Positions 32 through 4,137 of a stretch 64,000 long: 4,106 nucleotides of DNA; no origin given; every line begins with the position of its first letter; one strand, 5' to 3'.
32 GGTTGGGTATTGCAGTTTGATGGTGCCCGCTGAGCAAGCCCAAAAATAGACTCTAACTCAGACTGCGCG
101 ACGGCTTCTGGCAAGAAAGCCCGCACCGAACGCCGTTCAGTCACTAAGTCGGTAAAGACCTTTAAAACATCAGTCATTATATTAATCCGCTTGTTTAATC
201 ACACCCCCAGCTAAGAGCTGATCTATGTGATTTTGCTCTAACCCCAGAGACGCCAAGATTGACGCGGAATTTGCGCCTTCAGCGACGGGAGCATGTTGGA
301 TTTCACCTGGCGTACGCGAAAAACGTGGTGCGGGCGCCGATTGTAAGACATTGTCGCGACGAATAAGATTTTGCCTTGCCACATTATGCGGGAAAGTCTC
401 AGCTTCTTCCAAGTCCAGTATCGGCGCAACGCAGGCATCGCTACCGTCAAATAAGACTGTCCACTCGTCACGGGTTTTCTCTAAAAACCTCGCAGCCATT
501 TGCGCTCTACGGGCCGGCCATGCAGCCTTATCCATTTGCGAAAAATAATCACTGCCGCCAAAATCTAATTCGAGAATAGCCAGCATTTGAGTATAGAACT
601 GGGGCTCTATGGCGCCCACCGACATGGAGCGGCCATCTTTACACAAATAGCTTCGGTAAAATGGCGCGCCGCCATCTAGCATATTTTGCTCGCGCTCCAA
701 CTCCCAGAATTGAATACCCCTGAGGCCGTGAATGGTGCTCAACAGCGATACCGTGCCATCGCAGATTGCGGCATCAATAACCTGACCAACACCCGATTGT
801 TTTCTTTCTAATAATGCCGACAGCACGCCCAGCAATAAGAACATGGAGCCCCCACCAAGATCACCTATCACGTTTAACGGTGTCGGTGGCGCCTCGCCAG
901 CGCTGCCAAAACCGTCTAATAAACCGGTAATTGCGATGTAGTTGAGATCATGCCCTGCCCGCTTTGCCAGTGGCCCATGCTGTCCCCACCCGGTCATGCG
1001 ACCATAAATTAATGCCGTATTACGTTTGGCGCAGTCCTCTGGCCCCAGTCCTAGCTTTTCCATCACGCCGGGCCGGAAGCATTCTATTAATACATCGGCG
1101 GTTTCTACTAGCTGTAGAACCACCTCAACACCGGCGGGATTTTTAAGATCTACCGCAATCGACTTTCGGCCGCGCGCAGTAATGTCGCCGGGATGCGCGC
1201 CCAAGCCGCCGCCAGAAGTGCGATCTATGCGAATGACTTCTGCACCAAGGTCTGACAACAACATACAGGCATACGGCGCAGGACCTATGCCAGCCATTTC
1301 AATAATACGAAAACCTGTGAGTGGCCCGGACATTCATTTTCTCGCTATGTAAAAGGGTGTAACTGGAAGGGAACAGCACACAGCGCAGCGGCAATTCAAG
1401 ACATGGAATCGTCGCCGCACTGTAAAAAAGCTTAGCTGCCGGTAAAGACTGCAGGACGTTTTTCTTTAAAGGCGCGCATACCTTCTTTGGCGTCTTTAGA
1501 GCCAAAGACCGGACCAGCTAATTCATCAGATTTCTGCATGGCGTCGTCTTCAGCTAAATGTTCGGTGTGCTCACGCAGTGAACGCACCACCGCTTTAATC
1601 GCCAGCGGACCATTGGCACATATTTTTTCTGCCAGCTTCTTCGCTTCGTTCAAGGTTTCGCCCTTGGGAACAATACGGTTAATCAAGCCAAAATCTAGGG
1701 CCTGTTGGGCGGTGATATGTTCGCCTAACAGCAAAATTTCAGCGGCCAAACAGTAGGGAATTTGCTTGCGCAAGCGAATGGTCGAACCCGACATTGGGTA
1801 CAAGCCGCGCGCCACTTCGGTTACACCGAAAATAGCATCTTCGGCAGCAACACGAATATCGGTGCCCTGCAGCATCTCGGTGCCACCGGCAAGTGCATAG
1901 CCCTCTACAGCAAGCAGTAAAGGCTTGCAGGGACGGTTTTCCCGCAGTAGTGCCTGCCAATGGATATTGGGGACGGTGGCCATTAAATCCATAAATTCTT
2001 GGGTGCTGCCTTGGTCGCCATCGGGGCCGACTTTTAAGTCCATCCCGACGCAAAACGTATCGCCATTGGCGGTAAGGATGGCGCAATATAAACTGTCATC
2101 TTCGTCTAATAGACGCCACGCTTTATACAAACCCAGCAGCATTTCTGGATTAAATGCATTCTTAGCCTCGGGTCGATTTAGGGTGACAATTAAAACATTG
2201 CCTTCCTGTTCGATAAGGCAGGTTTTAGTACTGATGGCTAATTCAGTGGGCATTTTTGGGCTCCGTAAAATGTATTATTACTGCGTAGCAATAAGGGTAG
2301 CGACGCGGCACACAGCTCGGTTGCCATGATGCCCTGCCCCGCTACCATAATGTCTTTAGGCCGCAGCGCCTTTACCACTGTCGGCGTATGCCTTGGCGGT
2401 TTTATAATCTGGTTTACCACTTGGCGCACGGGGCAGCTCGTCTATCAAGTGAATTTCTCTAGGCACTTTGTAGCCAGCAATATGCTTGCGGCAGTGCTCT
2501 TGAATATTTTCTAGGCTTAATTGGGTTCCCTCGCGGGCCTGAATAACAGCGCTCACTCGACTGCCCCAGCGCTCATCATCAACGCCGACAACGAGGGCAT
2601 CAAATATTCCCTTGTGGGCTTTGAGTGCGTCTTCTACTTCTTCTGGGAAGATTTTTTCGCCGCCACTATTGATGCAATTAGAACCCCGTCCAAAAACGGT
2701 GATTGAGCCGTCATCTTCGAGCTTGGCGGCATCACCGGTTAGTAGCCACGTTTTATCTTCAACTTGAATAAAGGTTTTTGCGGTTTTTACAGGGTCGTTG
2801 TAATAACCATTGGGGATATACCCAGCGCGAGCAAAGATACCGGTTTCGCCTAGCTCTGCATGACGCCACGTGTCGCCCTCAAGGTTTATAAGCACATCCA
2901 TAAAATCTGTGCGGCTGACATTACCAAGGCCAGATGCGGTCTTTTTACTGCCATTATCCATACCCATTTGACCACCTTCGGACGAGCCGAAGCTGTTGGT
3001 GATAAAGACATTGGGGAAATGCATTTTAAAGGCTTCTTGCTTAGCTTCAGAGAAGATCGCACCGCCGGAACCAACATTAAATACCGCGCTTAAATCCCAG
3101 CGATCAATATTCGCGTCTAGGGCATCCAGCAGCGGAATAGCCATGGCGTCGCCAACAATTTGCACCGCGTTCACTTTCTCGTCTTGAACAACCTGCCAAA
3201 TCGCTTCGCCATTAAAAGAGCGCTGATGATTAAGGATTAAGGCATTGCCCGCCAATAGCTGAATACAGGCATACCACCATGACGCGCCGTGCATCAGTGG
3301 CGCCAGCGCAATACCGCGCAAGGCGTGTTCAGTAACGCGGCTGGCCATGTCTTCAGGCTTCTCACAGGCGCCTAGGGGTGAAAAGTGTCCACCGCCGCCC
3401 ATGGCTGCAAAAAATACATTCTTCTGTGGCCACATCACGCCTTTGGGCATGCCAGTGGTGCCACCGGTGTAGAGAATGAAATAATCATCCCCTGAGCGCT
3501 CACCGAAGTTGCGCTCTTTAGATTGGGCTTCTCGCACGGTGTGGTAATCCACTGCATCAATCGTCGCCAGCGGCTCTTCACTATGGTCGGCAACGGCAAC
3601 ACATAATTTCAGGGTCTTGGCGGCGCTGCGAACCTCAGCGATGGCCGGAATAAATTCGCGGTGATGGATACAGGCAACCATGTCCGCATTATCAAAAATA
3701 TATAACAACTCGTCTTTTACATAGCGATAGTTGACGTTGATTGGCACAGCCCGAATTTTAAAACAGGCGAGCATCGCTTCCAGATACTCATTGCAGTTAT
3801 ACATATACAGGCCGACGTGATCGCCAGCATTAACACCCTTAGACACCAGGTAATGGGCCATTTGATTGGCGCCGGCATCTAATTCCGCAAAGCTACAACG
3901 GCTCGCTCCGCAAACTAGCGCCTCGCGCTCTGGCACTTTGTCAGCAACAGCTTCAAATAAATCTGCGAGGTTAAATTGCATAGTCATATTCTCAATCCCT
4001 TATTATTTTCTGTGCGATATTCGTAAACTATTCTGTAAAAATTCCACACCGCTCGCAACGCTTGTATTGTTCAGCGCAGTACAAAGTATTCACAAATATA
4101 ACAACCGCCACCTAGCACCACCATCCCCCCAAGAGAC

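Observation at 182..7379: Actinobacterial-type branched-sterol side-chain operon in an apparent marine gammaproteobacterium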

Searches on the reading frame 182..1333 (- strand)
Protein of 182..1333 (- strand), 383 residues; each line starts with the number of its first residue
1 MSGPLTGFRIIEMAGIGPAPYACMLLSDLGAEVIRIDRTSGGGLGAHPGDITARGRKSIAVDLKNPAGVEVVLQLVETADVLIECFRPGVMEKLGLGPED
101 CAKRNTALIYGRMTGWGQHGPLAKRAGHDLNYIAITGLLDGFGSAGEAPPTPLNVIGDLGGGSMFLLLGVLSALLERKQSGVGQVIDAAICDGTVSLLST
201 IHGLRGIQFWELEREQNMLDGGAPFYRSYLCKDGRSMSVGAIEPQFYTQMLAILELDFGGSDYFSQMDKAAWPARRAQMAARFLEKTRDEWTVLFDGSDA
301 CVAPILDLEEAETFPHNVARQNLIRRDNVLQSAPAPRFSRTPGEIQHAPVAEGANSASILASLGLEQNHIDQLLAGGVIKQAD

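Call 3: search_protein_families(library=pfam, proteins=[window:182-1333:-])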
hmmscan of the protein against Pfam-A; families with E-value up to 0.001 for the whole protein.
window:182-1333:- (383 aa): 1 family
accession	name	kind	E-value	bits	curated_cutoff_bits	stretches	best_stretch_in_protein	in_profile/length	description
PF02515.22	CoA_transf_3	-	6.2e-75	253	23.3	1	5-349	1-359/366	CoA-transferase family III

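Call 4: search_protein_families(library=ncbifam, proteins=[window:182-1333:-])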
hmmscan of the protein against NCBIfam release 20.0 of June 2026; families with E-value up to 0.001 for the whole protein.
window:182-1333:- (383 aa): 7 families
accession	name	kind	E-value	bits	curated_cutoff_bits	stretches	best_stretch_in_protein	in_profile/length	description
NF052585.1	SucGlutTfsCaiB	equivalog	1.3e-33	116.2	750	1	3-199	6-218/394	succinate--glutarate CoA-transferase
NF008511.0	PRK11430.1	equivalog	1.3e-32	113.4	522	1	2-330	7-345/381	CoA:oxalate CoA-transferase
NF041294.1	Scnl_mescCoAtase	equivalog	1.6e-30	106.5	700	1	5-326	4-340/381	succinyl-CoA:mesaconate CoA-transferase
NF003809.0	PRK05398.1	subfamily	6.6e-29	100.7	442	1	1-197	1-207/416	formyl-CoA transferase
TIGR03253.1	oxalate_frc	equivalog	1.5e-27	96.4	504.2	1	4-197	3-206/416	formyl-CoA transferase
NF002914.1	PRK03525.1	equivalog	8.2e-24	84.2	413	1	3-381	8-399/400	L-carnitine CoA-transferase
TIGR04253.1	mesacon_CoA_iso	equivalog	4.4e-10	39.1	725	1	5-245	3-250/403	2-methylfumaryl-CoA isomerase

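Call 39: search_solved_structures(query=window:182-1333:-, max_evalue=1e-10, show_alignments=1)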
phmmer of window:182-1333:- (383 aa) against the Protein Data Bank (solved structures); distinct sequences matched with E-value up to 1e-10: 33.
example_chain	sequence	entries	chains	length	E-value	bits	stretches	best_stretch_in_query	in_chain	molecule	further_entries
1x74_A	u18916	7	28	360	1e-111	377.1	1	1-351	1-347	2-methylacyl-CoA racemase | probable alpha-methylacyl-CoA racemase MCR | PROBABLE ALPHA-METHYLACYL-COA RACEMASE MCR (2-METHYLACYL-COA RACEMASE) (2-ARYLPROPIONYL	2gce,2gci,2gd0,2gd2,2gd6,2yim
8rmw_A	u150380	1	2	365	1e-111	377.1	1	1-351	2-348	Alpha-methylacyl-CoA racemase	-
9i2t_A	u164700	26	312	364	1e-111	377.1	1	1-351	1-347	Alpha-methylacyl-CoA racemase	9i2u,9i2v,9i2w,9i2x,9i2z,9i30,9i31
8rp5_A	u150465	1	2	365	7.5e-111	374.2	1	1-351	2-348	Alpha-methylacyl-CoA racemase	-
8rp4_A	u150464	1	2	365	1.4e-110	373.3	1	1-351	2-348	Alpha-methylacyl-CoA racemase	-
8rp3_A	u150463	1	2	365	3.1e-110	372.2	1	1-351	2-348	Alpha-methylacyl-CoA racemase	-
2g04_A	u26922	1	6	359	2.1e-105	356.3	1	2-350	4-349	PROBABLE FATTY-ACID-CoA RACEMASE FAR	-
9br7_A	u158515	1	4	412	3.9e-36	128.3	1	4-381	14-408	Succinate--hydroxymethylglutarate CoA-transferase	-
9br6_A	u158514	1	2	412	4.3e-36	128.1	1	4-381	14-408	Succinate--hydroxymethylglutarate CoA-transferase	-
10uh_A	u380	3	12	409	7.6e-35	124.1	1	4-381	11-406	Formyl-coenzyme a transferase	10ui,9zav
5yiy_A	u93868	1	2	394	2.5e-32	115.8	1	3-198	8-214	CoA transferase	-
5yit_A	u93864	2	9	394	2.6e-32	115.7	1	3-198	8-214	CoA transferase III | Uncharacterized protein Rv3272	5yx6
4hl6_A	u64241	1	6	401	3.6e-28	102.1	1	2-331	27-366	Uncharacterized protein YfdE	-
4ed9_A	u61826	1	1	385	4.1e-25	92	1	3-200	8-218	CAIB/BAIF family protein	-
9fn0_A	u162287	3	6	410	1.4e-20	77.1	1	5-217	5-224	Subunit of Benzylsuccinate CoA-transferase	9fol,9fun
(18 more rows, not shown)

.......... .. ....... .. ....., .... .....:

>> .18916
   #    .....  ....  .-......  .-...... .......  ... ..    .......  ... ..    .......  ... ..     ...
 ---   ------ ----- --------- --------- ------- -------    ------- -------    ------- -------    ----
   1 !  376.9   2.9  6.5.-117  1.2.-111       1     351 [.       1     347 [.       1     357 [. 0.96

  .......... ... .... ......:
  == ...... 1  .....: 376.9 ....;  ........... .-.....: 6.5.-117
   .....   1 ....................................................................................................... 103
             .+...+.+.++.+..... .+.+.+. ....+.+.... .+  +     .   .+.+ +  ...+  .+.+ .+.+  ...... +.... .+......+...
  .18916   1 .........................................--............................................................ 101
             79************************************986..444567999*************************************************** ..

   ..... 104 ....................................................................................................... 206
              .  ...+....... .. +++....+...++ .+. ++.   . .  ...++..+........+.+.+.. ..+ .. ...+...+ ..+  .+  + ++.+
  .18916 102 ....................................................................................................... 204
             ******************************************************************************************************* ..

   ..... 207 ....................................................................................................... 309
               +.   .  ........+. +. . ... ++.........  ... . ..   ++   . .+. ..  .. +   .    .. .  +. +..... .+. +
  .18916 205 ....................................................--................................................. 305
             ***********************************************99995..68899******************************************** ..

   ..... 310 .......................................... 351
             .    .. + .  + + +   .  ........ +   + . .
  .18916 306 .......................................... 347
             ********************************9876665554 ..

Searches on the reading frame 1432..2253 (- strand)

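Call 3: search_protein_families(library=pfam, proteins=[window:1432-2253:-])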
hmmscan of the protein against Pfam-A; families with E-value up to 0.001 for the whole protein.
window:1432-2253:- (273 aa): 2 families
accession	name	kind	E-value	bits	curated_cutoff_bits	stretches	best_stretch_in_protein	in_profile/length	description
PF00378.25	ECH_1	-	5e-51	173.9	27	1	16-272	2-250/251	Enoyl-CoA hydratase/isomerase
PF16113.10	ECH_2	-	7e-23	82.1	27.2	1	22-264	3-240/335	Enoyl-CoA hydratase/isomerase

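Call 4: search_protein_families(library=ncbifam, proteins=[window:1432-2253:-])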
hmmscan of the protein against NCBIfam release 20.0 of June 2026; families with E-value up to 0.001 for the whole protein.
window:1432-2253:- (273 aa): 72 families (the best 25 are shown)
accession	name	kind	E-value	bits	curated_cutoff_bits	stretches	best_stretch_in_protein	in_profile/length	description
NF005864.0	PRK07799.1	equivalog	4.7e-96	321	316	1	8-271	6-264/266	crotonase/enoyl-CoA hydratase family protein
NF051848.1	EnCoAHydtEchA19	equivalog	1.9e-94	316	400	1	12-272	2-257/258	enoyl-CoA hydratase EchA19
NF006100.0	PRK08252.1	subfamily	2.2e-72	243.7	282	1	10-272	3-253/254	crotonase/enoyl-CoA hydratase family protein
NF005126.0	PRK06563.1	subfamily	6.4e-61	206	261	1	11-272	8-262/263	crotonase/enoyl-CoA hydratase family protein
NF042430.2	EnCoAhydt_DpgD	equivalog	3.2e-49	167.7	400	1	15-272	2-257/258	enoyl-CoA-hydratase DpgD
NF007239.0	PRK09674.1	equivalog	1.6e-46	158.9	371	1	10-272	4-256/257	2,3-dehydroadipyl-CoA hydratase PaaF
NF004475.0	PRK05809.1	subfamily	1.2e-45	156.1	394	1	10-270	4-257/260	short-chain-enoyl-CoA hydratase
NF006007.0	PRK08138.1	subfamily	2.3e-45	155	355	1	15-272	13-260/261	enoyl-CoA hydratase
NF006108.0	PRK08259.1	equivalog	2.8e-44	151.6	273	1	10-264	3-246/256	crotonase/enoyl-CoA hydratase family protein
NF046063.1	oxepin_alt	equivalog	1.2e-42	146.2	300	1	13-268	3-253/254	oxepin-CoA hydrolase, alternative type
NF005802.0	PRK07657.1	equivalog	4.8e-41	141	363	1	16-272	10-259/260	enoyl-CoA hydratase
NF006109.0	PRK08260.1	subfamily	5.9e-41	140.7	320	1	11-272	5-277/296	enoyl-CoA hydratase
NF006566.0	PRK09076.1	subfamily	6e-41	140.8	286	1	13-269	8-256/260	enoyl-CoA hydratase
NF004840.0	PRK06190.1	equivalog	3.1e-40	138.4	253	1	9-246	3-232/260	enoyl-CoA hydratase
NF005700.0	PRK07511.1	subfamily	3.6e-40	138.2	274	1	12-271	5-259/260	enoyl-CoA hydratase family protein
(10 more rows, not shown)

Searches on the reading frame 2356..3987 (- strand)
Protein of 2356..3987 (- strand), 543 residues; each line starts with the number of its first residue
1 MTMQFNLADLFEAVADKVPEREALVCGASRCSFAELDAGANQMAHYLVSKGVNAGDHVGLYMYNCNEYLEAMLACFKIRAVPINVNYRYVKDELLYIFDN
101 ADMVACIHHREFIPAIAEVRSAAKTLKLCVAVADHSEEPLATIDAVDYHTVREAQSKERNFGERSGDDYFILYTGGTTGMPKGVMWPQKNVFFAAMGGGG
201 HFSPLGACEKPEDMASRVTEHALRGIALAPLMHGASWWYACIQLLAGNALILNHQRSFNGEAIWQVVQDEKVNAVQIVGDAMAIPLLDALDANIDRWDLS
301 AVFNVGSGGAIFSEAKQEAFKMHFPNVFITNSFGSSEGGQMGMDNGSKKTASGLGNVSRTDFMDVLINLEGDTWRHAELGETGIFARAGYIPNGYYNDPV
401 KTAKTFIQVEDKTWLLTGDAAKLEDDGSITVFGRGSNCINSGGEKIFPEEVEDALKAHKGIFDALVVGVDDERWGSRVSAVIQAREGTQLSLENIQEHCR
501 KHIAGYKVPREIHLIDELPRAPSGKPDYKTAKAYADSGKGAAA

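Call 3: search_protein_families(library=pfam, proteins=[window:2356-3987:-])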
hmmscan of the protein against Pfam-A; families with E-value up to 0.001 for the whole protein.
window:2356-3987:- (543 aa): 2 families
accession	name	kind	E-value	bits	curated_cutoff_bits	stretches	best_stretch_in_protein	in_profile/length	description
PF00501.34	AMP-binding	-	2.9e-50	171.6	29.9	1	11-349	1-337/384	AMP-binding enzyme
PF13193.12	AMP-binding_C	-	2.4e-17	64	24.5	1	450-525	1-76/76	AMP-binding enzyme C-terminal domain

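Call 4: search_protein_families(library=ncbifam, proteins=[window:2356-3987:-])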
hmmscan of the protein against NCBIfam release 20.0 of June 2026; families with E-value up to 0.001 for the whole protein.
window:2356-3987:- (543 aa): 102 families (the best 25 are shown)
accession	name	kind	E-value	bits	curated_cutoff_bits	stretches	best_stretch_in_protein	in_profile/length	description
NF005863.0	PRK07798.1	subfamily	9.3e-201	668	543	1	3-539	2-535/540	acyl-CoA synthetase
NF004837.0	PRK06187.1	subfamily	4.9e-98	328.7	476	1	2-536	5-523/531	long-chain-fatty-acid--CoA ligase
NF006182.0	PRK08316.1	subfamily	8.7e-70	235.7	663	1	6-525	12-507/523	fatty acyl-CoA synthetase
NF052269.1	Staph_lig_FadD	equivalog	1.6e-65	221.4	650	1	29-533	26-491/499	long-chain-fatty-acid--CoA ligase FadD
NF005676.0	PRK07470.1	equivalog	2.7e-64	217.7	774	1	5-531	20-525/544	acyl-CoA synthetase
NF004797.0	PRK06145.1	equivalog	6.4e-64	216.1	850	1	5-525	2-485/499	acyl-CoA synthetase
NF009233.0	PRK12583.1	subfamily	1.9e-62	211.5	832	1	7-525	20-540/558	fatty acid CoA ligase family protein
NF006181.0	PRK08314.1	subfamily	3.9e-60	203.6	705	1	6-528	25-547/563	long-chain-fatty-acid--CoA ligase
NF052580.1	Str24CoAsynCasG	equivalog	4.2e-57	193.7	750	1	8-525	44-540/548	steroid-24-oyl-CoA synthetase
NF002966.0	PRK03640.1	equivalog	5.7e-57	193.4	556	1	15-525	12-470/483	o-succinylbenzoate--CoA ligase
NF005307.0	PRK06839.1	equivalog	6.6e-56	189.9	748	1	10-525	7-483/496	o-succinylbenzoate--CoA ligase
NF005801.1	PRK07656.1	equivalog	1.5e-55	188.8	657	1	9-525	5-493/500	FadD3 family acyl-CoA ligase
NF009071.0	PRK12406.1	subfamily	2.4e-55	187.9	701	1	23-525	5-492/510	acyl-CoA synthetase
NF004511.1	PRK05852.1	equivalog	4.6e-54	183.9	650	1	7-529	1-498/505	FadD7 family fatty acid--CoA ligase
NF005857.1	PRK07786.1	exception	1.6e-53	182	733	1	18-525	22-502/513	fatty-acid--CoA ligase FadD5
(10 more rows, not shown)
